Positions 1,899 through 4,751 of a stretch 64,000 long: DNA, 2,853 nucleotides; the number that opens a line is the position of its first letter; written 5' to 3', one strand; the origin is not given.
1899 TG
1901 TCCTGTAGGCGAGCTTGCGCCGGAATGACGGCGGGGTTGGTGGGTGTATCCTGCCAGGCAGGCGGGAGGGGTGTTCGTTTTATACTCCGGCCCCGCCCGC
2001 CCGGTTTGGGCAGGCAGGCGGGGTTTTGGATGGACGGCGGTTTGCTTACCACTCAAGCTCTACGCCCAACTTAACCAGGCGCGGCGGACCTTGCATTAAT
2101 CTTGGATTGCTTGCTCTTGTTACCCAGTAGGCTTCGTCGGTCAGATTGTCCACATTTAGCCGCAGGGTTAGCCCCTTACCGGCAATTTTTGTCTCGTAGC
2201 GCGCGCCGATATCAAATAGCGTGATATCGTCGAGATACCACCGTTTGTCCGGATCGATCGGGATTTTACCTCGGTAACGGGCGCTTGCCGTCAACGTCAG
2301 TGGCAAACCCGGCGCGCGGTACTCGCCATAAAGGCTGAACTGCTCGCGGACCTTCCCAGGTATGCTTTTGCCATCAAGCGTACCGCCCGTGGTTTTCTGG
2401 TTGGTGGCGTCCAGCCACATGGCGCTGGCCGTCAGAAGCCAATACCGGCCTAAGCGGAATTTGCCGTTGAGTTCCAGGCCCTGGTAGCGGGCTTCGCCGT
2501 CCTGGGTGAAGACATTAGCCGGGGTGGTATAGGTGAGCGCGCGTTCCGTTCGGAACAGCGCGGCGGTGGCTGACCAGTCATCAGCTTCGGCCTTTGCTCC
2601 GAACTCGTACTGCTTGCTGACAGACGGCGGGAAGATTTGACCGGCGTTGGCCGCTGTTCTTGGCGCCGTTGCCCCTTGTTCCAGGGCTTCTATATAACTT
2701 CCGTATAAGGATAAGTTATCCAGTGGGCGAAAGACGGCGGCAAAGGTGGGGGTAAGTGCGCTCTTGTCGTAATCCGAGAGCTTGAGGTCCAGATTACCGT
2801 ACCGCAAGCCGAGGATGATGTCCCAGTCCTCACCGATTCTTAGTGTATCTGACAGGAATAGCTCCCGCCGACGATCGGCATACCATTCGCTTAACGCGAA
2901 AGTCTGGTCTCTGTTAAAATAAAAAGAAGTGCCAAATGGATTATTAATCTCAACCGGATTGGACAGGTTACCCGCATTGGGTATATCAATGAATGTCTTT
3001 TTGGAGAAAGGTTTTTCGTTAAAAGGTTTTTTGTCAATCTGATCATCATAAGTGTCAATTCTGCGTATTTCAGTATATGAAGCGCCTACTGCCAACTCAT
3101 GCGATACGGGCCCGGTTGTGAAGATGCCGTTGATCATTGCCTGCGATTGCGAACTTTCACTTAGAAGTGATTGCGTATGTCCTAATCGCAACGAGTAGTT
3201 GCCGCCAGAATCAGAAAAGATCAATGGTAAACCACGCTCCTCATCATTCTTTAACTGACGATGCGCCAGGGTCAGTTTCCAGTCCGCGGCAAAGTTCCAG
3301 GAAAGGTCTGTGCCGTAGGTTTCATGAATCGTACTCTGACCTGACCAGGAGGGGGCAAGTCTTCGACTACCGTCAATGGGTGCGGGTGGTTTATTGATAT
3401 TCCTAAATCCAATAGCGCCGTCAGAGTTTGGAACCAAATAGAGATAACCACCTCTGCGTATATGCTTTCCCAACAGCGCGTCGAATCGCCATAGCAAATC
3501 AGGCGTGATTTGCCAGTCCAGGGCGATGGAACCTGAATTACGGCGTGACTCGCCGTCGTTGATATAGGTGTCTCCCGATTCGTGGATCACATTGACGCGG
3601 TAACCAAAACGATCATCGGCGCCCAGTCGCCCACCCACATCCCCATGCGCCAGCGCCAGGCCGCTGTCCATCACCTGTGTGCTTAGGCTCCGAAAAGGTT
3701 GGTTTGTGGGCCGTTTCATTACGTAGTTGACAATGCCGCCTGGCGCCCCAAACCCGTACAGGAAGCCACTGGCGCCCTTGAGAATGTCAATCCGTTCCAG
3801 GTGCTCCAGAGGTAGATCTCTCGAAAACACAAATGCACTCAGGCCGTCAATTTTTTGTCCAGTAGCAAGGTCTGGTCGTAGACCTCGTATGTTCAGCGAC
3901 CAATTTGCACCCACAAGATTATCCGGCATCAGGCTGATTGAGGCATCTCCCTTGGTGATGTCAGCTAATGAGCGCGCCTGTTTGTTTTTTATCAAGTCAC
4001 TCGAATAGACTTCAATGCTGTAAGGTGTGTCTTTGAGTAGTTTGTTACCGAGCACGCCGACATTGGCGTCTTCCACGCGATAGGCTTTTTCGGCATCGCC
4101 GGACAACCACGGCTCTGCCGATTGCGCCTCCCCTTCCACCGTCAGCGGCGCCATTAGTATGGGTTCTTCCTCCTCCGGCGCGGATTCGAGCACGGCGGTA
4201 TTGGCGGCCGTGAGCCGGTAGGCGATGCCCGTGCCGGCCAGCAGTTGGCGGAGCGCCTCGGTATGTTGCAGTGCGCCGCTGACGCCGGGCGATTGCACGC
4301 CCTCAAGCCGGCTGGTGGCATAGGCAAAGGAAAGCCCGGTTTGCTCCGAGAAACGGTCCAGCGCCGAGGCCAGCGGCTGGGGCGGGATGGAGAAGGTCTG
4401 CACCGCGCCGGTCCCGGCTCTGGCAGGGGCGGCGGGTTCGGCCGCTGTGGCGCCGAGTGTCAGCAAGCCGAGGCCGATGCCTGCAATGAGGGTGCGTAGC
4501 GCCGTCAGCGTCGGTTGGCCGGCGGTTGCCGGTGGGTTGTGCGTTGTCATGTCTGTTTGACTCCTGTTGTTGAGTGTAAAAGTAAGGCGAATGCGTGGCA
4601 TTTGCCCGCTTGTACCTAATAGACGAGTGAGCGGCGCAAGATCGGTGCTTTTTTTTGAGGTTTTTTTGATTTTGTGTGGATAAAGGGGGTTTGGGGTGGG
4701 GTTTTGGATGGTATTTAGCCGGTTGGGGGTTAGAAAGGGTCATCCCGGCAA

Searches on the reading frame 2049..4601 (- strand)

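Call 53: search_protein_families(library=pfam, proteins=[window:2049-4601:-], max_evalue=0.00001)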
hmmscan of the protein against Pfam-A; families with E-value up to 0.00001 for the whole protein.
window:2049-4601:- (851 aa): 3 families
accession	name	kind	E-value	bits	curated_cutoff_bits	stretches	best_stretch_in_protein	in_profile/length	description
PF00593.30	TonB_dep_Rec_b-barrel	-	2e-37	130.5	27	1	383-820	18-436/436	TonB dependent receptor-like, beta-barrel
PF07715.20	Plug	-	5.4e-16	59.5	23.9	1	190-290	3-107/107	TonB-dependent Receptor Plug Domain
PF07660.19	STN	-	1.3e-08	34.9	28.4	1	90-139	1-50/52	Secretin and TonB N terminus short domain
